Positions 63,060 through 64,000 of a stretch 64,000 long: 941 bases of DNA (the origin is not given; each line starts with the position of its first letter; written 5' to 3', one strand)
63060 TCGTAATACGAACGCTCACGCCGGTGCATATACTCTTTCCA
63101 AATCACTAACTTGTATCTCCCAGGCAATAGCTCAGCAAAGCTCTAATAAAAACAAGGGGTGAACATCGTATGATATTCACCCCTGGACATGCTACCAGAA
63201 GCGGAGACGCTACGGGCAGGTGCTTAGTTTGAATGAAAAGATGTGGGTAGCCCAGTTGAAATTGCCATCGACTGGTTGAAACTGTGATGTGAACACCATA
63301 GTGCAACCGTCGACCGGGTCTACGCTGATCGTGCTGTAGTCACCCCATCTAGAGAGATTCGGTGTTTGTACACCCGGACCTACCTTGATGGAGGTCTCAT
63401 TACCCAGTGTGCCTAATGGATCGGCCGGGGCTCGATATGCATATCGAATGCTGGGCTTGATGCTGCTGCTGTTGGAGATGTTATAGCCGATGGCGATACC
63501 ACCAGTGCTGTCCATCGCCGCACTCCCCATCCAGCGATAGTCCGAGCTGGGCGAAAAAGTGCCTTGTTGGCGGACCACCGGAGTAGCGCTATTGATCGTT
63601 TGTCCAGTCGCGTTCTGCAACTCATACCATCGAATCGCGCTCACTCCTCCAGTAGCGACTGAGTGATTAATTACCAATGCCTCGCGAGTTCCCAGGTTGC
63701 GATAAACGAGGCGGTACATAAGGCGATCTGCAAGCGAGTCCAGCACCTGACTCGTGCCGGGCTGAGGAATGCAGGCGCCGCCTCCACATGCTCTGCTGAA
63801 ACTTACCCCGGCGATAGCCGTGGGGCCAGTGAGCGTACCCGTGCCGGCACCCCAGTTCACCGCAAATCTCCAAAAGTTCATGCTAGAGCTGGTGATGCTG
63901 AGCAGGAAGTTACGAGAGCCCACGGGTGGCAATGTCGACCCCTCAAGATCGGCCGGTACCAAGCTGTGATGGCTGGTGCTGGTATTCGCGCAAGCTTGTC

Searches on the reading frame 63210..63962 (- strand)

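Call 88: search_protein_families(library=pfam, proteins=[window:63210-63962:-], max_evalue=1)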
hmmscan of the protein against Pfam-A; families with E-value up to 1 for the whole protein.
window:63210-63962:- (250 aa): 3 families
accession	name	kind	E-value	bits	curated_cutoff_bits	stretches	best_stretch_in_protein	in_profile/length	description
PF16170.10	DUF4873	-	0.018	15.7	25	1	223-241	22-40/91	Domain of unknown function (DUF4873)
PF12094.14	DUF3570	-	0.11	11.7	25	1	138-200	359-418/427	Protein of unknown function (DUF3570)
PF00221.24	Lyase_aromatic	-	0.26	10.4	27.3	1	92-145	87-140/466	Aromatic amino acid lyase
